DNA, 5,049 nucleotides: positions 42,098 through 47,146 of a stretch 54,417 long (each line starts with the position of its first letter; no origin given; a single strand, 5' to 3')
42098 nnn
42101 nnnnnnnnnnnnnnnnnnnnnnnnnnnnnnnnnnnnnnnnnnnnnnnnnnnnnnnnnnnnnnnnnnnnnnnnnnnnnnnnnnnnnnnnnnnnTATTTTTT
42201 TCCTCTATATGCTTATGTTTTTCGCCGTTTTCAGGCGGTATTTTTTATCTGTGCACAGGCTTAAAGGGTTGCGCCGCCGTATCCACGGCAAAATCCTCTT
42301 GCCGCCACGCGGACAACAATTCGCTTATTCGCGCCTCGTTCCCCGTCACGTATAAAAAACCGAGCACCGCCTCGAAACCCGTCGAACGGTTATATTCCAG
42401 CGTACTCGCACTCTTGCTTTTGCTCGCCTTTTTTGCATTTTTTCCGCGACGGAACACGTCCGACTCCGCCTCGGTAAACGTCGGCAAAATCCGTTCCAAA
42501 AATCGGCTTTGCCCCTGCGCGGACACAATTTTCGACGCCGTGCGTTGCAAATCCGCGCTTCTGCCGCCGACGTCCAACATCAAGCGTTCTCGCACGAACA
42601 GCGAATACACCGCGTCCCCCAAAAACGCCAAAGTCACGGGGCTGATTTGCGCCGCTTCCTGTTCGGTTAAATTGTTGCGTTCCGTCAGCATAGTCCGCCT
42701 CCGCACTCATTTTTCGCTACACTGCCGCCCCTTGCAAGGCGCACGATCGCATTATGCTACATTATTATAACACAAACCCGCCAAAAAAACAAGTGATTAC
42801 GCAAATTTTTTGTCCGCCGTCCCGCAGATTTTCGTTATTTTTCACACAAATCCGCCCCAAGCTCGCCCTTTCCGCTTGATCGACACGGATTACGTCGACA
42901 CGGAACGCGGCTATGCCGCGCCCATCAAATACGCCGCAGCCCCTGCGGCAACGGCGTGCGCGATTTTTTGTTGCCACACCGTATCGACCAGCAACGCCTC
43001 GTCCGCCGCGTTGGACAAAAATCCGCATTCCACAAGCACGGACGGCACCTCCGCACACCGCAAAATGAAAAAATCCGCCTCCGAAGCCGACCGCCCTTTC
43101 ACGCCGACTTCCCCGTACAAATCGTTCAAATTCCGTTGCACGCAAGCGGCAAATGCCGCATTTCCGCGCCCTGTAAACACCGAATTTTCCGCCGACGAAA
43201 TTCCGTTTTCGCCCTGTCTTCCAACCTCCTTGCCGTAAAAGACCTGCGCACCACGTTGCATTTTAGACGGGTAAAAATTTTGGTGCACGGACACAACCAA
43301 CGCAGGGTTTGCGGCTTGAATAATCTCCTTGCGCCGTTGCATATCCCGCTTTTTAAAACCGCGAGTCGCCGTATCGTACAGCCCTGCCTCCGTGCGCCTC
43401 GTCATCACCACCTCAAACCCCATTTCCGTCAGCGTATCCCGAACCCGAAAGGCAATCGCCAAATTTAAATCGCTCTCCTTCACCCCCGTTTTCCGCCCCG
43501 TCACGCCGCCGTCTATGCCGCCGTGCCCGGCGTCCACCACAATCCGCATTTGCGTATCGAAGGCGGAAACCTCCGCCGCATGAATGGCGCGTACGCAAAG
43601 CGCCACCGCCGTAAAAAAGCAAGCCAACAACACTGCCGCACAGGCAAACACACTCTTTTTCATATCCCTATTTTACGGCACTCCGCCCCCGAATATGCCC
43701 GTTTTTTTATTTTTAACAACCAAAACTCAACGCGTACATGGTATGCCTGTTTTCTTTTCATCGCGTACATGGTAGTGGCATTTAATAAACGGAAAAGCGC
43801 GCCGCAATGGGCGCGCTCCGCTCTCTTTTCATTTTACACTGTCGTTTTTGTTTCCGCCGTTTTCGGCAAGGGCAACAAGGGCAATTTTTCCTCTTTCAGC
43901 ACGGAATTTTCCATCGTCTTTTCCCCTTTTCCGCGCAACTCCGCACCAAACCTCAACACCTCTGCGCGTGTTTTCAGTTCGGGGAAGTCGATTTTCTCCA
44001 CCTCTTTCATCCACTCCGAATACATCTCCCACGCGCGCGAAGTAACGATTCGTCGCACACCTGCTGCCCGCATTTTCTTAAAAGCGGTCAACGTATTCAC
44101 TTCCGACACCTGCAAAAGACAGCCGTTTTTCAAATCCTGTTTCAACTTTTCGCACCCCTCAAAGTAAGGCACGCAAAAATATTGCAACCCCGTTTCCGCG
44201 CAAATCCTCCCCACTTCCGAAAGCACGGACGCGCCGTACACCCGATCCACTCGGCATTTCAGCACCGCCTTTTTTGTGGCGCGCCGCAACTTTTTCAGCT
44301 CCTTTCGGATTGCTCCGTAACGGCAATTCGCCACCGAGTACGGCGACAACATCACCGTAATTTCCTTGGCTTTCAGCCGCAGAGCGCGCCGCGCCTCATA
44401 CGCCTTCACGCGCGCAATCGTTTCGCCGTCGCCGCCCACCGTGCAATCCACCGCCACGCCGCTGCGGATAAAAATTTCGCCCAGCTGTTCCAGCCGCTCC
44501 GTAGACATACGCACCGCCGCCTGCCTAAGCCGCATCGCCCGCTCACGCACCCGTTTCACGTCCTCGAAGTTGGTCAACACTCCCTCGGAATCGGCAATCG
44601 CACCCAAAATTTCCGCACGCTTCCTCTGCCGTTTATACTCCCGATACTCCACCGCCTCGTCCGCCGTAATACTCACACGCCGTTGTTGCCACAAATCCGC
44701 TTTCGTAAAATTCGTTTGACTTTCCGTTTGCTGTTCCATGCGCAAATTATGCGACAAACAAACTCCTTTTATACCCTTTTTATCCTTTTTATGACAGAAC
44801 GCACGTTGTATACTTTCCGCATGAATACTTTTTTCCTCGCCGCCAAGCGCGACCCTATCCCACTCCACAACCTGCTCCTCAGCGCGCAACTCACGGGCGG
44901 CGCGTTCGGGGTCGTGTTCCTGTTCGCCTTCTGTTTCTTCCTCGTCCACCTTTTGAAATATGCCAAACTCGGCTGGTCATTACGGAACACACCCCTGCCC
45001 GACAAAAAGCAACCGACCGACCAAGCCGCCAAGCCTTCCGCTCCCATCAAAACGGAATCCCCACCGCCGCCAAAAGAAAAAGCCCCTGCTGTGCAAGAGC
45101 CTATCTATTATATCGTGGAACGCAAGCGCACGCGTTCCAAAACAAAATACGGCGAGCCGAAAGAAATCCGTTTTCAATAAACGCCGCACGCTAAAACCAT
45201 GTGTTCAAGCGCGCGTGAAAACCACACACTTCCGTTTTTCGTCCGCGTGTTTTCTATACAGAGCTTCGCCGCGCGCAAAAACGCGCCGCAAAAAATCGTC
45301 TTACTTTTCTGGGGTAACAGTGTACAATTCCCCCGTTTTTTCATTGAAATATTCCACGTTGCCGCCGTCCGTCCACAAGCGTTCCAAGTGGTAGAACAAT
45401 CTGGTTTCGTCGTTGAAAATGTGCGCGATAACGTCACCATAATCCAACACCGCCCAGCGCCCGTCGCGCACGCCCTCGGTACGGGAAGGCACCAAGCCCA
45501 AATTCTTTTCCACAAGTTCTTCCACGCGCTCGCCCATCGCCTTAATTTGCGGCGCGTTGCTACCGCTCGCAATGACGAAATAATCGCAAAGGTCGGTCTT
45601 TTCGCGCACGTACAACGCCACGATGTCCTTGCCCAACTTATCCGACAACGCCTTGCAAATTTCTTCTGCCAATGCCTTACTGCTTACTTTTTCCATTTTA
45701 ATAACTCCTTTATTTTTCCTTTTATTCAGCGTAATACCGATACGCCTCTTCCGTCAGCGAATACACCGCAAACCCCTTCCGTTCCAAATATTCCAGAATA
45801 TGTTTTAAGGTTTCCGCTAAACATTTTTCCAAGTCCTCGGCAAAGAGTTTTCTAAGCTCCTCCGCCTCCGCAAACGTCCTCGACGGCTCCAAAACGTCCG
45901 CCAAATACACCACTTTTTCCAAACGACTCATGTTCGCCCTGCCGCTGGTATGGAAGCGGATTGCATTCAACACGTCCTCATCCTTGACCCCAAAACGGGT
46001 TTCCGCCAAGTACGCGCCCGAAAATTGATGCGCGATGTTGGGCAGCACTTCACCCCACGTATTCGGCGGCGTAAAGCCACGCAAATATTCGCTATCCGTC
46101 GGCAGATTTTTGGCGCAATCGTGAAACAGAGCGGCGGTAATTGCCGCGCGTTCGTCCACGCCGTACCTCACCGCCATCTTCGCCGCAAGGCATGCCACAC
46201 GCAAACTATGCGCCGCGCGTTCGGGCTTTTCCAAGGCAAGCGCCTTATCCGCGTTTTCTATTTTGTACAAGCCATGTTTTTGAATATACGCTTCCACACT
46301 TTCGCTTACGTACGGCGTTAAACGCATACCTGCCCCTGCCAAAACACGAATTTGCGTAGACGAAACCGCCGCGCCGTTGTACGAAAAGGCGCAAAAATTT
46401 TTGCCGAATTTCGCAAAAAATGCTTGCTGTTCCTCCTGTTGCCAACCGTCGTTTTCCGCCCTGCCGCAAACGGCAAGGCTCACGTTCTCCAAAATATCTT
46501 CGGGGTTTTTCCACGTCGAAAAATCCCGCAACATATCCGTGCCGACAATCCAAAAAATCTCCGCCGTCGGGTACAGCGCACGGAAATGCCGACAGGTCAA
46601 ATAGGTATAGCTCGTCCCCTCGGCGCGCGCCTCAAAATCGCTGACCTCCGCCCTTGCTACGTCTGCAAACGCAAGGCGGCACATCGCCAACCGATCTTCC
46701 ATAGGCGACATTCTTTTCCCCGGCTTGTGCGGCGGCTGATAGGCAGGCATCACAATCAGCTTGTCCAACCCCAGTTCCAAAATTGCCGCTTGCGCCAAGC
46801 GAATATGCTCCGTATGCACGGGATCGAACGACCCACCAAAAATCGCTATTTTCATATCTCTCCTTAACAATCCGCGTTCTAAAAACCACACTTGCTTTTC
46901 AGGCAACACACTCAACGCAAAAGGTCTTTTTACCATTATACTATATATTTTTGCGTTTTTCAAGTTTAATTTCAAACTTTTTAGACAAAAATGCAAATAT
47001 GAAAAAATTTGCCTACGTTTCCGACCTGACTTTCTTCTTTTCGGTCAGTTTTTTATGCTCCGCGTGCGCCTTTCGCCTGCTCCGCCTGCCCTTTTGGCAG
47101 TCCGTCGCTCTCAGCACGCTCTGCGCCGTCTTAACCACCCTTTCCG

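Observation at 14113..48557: Over-represented, strand-biased 11-12-mer family (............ / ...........) in genes and intergenic DNA, often as direct pairs phased exactly 31 bp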

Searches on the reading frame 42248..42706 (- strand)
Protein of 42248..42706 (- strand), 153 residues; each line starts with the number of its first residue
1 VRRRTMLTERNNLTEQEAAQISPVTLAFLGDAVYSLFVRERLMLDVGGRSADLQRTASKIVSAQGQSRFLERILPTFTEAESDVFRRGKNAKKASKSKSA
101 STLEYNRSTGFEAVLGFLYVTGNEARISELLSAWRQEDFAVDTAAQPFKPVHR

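Call 31: search_protein_families(library=pfam, proteins=[window:42248-42706:-])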
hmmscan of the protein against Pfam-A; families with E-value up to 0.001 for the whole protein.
window:42248-42706:- (153 aa): 1 family
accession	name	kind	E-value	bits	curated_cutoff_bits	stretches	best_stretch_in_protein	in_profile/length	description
PF00636.31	Ribonuclease_3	-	6.7e-20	72.2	27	1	25-122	2-101/102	Ribonuclease III domain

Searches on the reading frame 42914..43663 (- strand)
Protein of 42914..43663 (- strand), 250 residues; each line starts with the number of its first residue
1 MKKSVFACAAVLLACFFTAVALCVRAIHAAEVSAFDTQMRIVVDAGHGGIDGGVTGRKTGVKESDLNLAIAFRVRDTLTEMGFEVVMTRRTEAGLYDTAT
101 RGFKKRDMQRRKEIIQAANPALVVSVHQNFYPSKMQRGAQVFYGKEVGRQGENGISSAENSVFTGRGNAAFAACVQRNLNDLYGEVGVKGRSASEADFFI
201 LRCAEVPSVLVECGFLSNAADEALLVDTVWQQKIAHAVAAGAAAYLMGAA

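Call 31: search_protein_families(library=pfam, proteins=[window:42914-43663:-])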
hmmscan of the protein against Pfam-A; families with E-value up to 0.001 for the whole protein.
window:42914-43663:- (250 aa): 1 family
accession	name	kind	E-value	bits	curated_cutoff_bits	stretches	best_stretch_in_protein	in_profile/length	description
PF01520.23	Amidase_3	-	9.3e-39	133.7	27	1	41-242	1-172/174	N-acetylmuramoyl-L-alanine amidase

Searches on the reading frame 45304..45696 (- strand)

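Call 31: search_protein_families(library=pfam, proteins=[window:45304-45696:-])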
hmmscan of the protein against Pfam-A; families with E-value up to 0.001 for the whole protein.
window:45304-45696:- (131 aa): 1 family
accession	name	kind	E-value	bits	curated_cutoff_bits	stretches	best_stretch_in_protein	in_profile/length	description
PF02410.21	RsfS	-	4.2e-30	104.3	21.6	1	11-108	1-98/98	Ribosomal silencing factor during starvation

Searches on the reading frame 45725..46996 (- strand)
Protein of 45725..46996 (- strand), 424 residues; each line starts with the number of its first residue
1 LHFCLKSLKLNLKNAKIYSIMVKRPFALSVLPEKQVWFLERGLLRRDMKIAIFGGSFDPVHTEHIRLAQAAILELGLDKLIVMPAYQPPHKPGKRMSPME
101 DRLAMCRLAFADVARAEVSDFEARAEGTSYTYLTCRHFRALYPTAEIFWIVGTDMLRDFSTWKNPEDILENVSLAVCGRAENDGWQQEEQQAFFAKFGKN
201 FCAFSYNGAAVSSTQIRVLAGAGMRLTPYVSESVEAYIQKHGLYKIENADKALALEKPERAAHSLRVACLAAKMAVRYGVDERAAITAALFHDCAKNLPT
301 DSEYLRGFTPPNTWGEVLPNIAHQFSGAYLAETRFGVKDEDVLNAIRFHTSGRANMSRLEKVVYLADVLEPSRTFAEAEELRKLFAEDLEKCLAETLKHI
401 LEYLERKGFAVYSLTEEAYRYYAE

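Call 31: search_protein_families(library=pfam, proteins=[window:45725-46996:-])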
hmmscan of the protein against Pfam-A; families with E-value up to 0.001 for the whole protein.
window:45725-46996:- (424 aa): 2 families
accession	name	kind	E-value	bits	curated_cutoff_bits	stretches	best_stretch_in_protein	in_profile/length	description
PF01467.32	CTP_transf_like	-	6.3e-22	78.6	21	1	52-217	1-131/133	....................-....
PF01966.28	HD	-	3.5e-17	63.2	22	1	260-370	1-114/116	HD domain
